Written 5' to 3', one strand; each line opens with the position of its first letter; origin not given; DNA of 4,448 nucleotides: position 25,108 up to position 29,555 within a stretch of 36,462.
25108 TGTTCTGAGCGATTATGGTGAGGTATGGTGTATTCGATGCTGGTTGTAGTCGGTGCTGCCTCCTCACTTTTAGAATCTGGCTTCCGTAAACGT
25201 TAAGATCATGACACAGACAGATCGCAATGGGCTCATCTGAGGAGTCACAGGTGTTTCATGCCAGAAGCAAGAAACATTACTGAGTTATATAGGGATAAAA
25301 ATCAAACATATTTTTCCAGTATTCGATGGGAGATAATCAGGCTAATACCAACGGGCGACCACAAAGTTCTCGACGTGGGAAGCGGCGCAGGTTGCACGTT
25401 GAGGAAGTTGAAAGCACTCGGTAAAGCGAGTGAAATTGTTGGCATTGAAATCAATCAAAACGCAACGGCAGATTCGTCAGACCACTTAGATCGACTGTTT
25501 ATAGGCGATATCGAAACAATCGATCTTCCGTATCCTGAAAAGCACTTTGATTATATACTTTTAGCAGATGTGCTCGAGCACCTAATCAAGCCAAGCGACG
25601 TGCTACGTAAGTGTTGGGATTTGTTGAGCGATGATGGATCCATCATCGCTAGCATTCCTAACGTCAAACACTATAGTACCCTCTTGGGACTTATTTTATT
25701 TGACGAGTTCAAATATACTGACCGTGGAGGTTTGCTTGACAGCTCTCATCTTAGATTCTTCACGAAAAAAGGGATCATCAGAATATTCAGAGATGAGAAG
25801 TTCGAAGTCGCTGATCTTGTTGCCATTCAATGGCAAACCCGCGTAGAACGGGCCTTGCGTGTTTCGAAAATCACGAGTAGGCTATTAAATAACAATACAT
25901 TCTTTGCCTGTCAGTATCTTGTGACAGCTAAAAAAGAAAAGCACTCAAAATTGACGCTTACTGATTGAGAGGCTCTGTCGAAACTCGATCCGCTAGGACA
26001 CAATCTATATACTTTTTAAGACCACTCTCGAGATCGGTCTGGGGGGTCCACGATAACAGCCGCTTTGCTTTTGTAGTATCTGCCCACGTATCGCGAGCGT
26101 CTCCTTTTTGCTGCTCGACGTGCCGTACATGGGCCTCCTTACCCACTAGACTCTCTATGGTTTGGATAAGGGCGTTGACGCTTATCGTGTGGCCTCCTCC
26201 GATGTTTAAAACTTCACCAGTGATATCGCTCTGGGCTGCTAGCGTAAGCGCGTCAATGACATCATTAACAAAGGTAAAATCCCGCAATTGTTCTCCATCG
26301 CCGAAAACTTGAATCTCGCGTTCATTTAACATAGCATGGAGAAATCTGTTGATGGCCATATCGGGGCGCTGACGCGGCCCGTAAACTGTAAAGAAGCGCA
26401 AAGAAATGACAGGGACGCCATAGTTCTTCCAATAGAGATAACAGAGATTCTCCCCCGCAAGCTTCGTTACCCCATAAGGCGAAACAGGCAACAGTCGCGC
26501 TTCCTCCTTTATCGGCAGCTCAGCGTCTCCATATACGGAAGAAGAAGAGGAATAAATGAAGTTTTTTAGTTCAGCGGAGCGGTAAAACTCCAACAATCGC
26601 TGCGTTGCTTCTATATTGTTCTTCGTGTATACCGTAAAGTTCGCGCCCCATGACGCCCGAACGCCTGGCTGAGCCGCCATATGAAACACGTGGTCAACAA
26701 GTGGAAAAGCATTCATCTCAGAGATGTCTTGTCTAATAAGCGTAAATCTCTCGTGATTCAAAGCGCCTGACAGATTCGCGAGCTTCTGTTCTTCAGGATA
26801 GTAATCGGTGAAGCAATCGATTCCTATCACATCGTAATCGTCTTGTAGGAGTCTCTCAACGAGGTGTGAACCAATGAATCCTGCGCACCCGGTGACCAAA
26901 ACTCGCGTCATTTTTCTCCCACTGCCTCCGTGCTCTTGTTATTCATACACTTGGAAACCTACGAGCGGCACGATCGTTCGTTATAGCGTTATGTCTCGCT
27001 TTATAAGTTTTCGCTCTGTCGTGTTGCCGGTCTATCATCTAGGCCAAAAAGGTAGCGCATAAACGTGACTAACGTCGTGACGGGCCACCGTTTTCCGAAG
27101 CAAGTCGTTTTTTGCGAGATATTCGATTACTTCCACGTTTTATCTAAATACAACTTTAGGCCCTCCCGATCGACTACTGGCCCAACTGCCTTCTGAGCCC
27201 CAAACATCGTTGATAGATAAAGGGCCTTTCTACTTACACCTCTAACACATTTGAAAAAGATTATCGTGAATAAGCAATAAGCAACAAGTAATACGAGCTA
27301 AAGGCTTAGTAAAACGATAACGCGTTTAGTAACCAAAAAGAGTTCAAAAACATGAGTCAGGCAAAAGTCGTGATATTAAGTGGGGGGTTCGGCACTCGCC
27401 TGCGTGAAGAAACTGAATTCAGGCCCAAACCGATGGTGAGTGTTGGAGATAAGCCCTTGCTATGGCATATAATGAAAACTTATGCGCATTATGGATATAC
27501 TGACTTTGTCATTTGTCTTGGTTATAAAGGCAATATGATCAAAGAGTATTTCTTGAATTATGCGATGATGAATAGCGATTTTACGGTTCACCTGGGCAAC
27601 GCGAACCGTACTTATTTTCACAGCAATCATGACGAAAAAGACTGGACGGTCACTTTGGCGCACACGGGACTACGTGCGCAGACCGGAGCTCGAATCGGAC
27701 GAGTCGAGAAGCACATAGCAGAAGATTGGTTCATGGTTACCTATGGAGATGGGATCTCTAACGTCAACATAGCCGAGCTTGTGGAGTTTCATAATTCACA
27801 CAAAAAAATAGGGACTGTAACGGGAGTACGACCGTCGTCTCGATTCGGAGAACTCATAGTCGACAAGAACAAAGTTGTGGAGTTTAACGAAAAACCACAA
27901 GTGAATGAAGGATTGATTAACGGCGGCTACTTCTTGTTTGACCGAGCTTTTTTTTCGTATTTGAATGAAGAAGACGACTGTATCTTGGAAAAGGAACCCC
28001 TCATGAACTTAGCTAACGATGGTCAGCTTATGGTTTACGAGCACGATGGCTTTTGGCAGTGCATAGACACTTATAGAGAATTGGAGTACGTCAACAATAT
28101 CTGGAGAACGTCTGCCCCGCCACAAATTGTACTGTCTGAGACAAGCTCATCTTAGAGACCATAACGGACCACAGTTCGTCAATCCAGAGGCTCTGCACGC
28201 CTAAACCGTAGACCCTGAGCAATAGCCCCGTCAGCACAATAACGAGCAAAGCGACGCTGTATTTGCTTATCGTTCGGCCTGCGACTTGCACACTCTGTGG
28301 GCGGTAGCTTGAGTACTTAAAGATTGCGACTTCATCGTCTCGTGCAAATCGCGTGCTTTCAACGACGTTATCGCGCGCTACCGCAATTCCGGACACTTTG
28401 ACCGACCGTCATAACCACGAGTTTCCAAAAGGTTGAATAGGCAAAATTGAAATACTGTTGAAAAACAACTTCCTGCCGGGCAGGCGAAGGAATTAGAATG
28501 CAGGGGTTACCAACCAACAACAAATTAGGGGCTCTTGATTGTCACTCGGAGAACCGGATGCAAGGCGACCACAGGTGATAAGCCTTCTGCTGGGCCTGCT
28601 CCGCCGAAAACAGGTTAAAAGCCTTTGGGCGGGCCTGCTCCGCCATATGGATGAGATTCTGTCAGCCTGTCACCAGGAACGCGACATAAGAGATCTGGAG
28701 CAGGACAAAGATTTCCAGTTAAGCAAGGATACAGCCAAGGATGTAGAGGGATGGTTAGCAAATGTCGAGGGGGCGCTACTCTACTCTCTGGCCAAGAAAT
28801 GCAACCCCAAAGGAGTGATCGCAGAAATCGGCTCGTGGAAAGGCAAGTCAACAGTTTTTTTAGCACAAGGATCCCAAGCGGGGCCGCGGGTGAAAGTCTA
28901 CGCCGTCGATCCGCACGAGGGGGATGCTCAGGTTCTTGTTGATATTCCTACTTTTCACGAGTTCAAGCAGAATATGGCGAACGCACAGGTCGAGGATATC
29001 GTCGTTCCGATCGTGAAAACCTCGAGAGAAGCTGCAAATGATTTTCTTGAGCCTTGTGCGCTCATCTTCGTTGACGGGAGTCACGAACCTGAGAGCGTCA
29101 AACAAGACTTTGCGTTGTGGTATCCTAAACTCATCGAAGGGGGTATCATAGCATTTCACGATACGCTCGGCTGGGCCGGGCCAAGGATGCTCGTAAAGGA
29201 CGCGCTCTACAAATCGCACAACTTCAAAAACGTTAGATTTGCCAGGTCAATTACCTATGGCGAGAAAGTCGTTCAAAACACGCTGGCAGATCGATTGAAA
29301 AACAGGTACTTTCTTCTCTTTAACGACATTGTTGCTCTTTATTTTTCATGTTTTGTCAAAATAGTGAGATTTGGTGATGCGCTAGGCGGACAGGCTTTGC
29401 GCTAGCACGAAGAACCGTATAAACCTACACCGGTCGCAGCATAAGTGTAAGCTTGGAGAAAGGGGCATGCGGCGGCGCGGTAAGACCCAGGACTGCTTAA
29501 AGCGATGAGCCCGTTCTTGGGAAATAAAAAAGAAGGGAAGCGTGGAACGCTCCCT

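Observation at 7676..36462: Hypothesis: a methylated-glycan factory sits next to lectin-like propellers that could read that glycan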

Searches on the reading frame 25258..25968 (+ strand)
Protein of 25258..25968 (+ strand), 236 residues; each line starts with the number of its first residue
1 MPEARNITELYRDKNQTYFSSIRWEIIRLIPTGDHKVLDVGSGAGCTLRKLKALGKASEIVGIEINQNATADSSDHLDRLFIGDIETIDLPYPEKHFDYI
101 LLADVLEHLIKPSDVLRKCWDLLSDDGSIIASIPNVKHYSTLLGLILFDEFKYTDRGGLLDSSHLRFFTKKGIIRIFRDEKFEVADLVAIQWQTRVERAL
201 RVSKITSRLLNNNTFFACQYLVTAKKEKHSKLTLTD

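Call 6: search_protein_families(library=pfam, proteins=[window:25258-25968:+], max_evalue=0.01)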
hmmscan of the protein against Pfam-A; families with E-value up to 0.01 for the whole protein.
window:25258-25968:+ (236 aa): 7 families
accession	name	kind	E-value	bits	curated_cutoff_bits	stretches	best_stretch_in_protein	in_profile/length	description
PF08241.18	Methyltransf_11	-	3.4e-14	53.7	21.2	1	38-130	1-94/95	Methyltransferase domain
PF13489.12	Methyltransf_23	-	6.4e-14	52.4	27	1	34-184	23-161/164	Methyltransferase domain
PF08242.18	Methyltransf_12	-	3.8e-13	50.4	30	1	38-128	1-97/98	Methyltransferase domain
PF07021.18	MetW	-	3.9e-11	43.4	21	1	25-208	6-183/193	Methionine biosynthesis protein MetW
PF13847.12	Methyltransf_31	-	6.6e-11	42.5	27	1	34-135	4-113/145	Methyltransferase domain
PF13649.12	Methyltransf_25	-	2.9e-10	41.1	27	1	37-127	1-97/97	Methyltransferase domain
PF08003.17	Methyltransf_9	-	0.0046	16.4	23.8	1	20-131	100-217/315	Protein of unknown function (DUF1698)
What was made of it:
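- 25258..25968 (+): Class I SAM methyltransferase MT5. Methyltransf_11/23 E 3e-14 (call 6)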

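Call 56: search_protein_families(library=ncbifam, proteins=[window:25258-25968:+], max_evalue=0.001)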
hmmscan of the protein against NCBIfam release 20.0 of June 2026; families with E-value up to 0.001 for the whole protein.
window:25258-25968:+ (236 aa): 12 families
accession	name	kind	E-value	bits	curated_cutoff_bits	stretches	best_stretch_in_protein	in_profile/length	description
TIGR01983.1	UbiG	equivalog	2.8e-12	46.4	102.95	1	34-193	50-211/228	bifunctional 2-polyprenyl-6-hydroxyphenol methylase/3-demethylubiquinol 3-O-methyltransferase UbiG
NF045667.1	MTase_DVU1556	equivalog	7.7e-10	38.6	155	1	33-132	22-120/213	DVU_1556 family methyltransferase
TIGR02081.1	metW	equivalog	1.1e-09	38.1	189.5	1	25-191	6-169/194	methionine biosynthesis protein MetW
TIGR02072.1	BioC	equivalog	7.7e-08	32.4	184.95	1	34-134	35-135/244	malonyl-ACP O-methyltransferase BioC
TIGR03587.1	Pse_Me-ase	hypoth_equivalog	1.7e-06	28.3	112.05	1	34-119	44-126/204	pseudaminic acid biosynthesis-associated methylase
TIGR00452.1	TIGR00452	equivalog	3.6e-05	22.7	275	1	22-130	104-218/316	tRNA 5-methoxyuridine(34)/uridine 5-oxyacetic acid(34) synthase CmoB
NF047649.1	MTase_UXPK_star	exception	6.8e-05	22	460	1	35-129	79-179/283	methyltransferase/UXPK-star double selenoprotein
NF043040.1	corrin_prot_MT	hypoth_equivalog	7.2e-05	22.3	180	1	21-130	29-146/216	corrinoid protein-associated methyltransferase CpaM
NF041537.1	ArsM_AhpD_UU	exception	7.8e-05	21.6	510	1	35-130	78-179/345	arsenite methyltransferase/AhpD domain selenoprotein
NF011650.0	PRK15068.1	equivalog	0.00012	21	209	1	20-130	107-224/324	tRNA 5-methoxyuridine(34)/uridine 5-oxyacetic acid(34) synthase CmoB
NF001240.0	PRK00216.1-1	equivalog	0.00031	19.9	378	1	35-130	65-167/251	bifunctional demethylmenaquinone methyltransferase/2-methoxy-6-polyprenyl-1,4-benzoquinol methylase UbiE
TIGR04345.1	ovoA_Cterm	equivalog_domain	0.00074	19.1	170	0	91-134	129-172/242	putative 4-mercaptohistidine N1-methyltransferase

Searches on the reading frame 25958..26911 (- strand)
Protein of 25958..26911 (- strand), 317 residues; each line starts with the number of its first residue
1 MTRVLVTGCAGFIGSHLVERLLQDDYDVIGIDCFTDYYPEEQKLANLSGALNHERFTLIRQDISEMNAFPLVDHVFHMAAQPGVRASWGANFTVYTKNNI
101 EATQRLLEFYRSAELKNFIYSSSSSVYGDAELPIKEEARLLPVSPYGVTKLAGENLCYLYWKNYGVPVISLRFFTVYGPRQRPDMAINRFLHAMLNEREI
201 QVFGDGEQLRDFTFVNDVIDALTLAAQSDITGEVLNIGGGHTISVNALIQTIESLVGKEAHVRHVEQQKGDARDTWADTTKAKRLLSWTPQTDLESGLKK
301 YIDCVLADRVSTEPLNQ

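Call 6: search_protein_families(library=pfam, proteins=[window:25958-26911:-], max_evalue=0.01)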
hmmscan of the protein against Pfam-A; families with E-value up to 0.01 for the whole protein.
window:25958-26911:- (317 aa): 6 families
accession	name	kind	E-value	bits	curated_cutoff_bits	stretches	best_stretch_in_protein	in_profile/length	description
PF16363.11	GDP_Man_Dehyd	-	4.2e-57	194.5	27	1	5-300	1-331/332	GDP-mannose 4,6 dehydratase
PF01370.27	Epimerase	-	6.6e-57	193.1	20.9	1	4-238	1-240/240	NAD dependent epimerase/dehydratase family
PF01073.25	3Beta_HSD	-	3.1e-16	59.7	22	1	5-227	1-230/280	3-beta hydroxysteroid dehydrogenase/isomerase family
PF07993.18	NAD_binding_4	-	3.5e-13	49.8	20.1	2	40-183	59-214/258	Male sterility protein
PF04321.23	RmlD_sub_bind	-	1e-10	41.6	27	1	3-258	2-233/287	RmlD substrate binding domain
PF02719.21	Polysacc_synt_2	-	2.1e-07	30.9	20.2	1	4-265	1-256/293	Polysaccharide biosynthesis protein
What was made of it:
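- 25958..26911 (-): SDR NDP-sugar epimerase/4,6-dehydratase. It is a possible route to a 6-deoxyhexose. Epimerase/GDP_Man_Dehyd E 4e-57 (call 6).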

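Call 79: search_protein_families(library=ncbifam, proteins=[window:25958-26911:-], max_evalue=1e-10)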
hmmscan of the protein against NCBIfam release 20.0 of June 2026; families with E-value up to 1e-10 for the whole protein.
window:25958-26911:- (317 aa): 20 families
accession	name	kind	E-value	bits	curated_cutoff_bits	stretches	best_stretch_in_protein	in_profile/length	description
TIGR01181.1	dTDP_gluc_dehyt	equivalog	6.1e-49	166.8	365.1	1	3-314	1-320/321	dTDP-glucose 4,6-dehydratase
TIGR04180.1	EDH_00030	hypoth_equivalog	1.4e-47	162.2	475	1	4-292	1-296/297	NAD-dependent 4,6-dehydratase LegB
TIGR01179.1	galE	equivalog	8.7e-46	156.3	262.3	1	3-296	1-316/332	UDP-glucose 4-epimerase GalE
NF011728.1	PRK15181.1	equivalog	2.2e-40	138.7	760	1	3-304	17-336/348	Vi polysaccharide biosynthesis UDP-N-acetylglucosaminuronic acid C-4 epimerase TviC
TIGR02197.1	heptose_epim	equivalog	9.9e-40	136.6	274.6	1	4-306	1-314/316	ADP-glyceromanno-heptose 6-epimerase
NF007490.0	PRK10084.1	subfamily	2.8e-30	105.5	649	1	3-309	2-338/361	dTDP-glucose 4,6-dehydratase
NF007582.0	PRK10217.1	equivalog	4.2e-28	98.5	698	1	1-309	1-335/355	dTDP-glucose 4,6-dehydratase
NF007956.0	PRK10675.1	subfamily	1.4e-27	96.7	394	1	3-294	2-318/338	UDP-glucose 4-epimerase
NF047922.1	GDPFucSynFcl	equivalog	8.5e-24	84.5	500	1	3-308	4-304/308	GDP-L-fucose synthase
NF008360.0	PRK11150.1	equivalog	2e-20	73.2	452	1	4-283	2-284/310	ADP-glyceromanno-heptose 6-epimerase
NF043036.1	ErythonDh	equivalog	4.3e-20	72.1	325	1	3-268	2-277/321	D-erythronate dehydrogenase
TIGR01472.1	gmd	equivalog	3.8e-18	65.8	415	1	4-264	3-276/342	GDP-mannose 4,6-dehydratase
NF042422.1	oxyalk_red_OleD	equivalog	9.4e-17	61.4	580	1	3-258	2-252/329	2-alkyl-3-oxoalkanoate reductase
NF042423.1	oxyalk_red_Shew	equivalog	1.2e-15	57.4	580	1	2-235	9-230/331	2-alkyl-3-oxoalkanoate reductase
TIGR02622.1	CDP_4_6_dhtase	equivalog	3.3e-15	56.1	278.45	1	2-302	5-327/352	CDP-glucose 4,6-dehydratase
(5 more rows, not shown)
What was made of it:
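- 25958..26911 (-): The best NCBIfam match is dTDP-glucose 4,6-dehydratase, below its cut-off (call 79).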

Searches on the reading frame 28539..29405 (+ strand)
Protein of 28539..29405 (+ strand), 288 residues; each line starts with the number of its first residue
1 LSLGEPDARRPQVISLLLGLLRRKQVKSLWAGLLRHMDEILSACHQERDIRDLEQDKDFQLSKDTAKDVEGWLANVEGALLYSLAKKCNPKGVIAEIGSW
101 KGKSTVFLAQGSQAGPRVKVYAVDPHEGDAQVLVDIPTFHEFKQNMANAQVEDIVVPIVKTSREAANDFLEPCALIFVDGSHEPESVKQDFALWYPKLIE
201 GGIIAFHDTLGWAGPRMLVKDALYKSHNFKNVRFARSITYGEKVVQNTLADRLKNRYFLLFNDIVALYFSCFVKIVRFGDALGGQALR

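Call 6: search_protein_families(library=pfam, proteins=[window:28539-29405:+], max_evalue=0.01)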
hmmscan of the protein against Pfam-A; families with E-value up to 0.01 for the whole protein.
window:28539-29405:+ (288 aa): 2 families
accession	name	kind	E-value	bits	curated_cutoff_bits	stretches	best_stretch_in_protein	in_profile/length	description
PF13578.12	Methyltransf_24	-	1.3e-26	94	26.3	1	96-209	2-105/105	Methyltransferase domain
PF04989.18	RMNT_CmcI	-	0.0064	16.7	23.2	1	93-210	35-149/206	Rhamnosyl O-methyltransferase/CmcI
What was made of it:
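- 28539..29405 (+): SAM methyltransferase MT6 (Methyltransf_24), tail-to-tail with propeller A. PF13578 E 1e-26, weak RMNT_CmcI match (call 6).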

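Call 56: search_protein_families(library=ncbifam, proteins=[window:28539-29405:+], max_evalue=0.001)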
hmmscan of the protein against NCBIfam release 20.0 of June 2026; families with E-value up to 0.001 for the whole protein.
window:28539-29405:+ (288 aa): 0 families

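Call 58: search_solved_structures(query=window:28539-29405:+, max_evalue=0.1)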
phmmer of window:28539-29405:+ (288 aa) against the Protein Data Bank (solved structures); distinct sequences matched with E-value up to 0.1: 2.
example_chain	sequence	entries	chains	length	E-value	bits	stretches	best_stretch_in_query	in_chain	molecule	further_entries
6g7d_A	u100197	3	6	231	2.1e-11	47.2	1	66-209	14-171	Methyltransferase domain protein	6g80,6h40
3dul_A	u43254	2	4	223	0.08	15.7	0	79-207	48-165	O-methyltransferase, putative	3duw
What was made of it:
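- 28539..29405 (+): PDB 6g7d E 2e-11 (call 58).
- On Sugar O-methyltransferases: MT6 has a weak RMNT_CmcI match and a 6g7d match (calls 6, 58).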
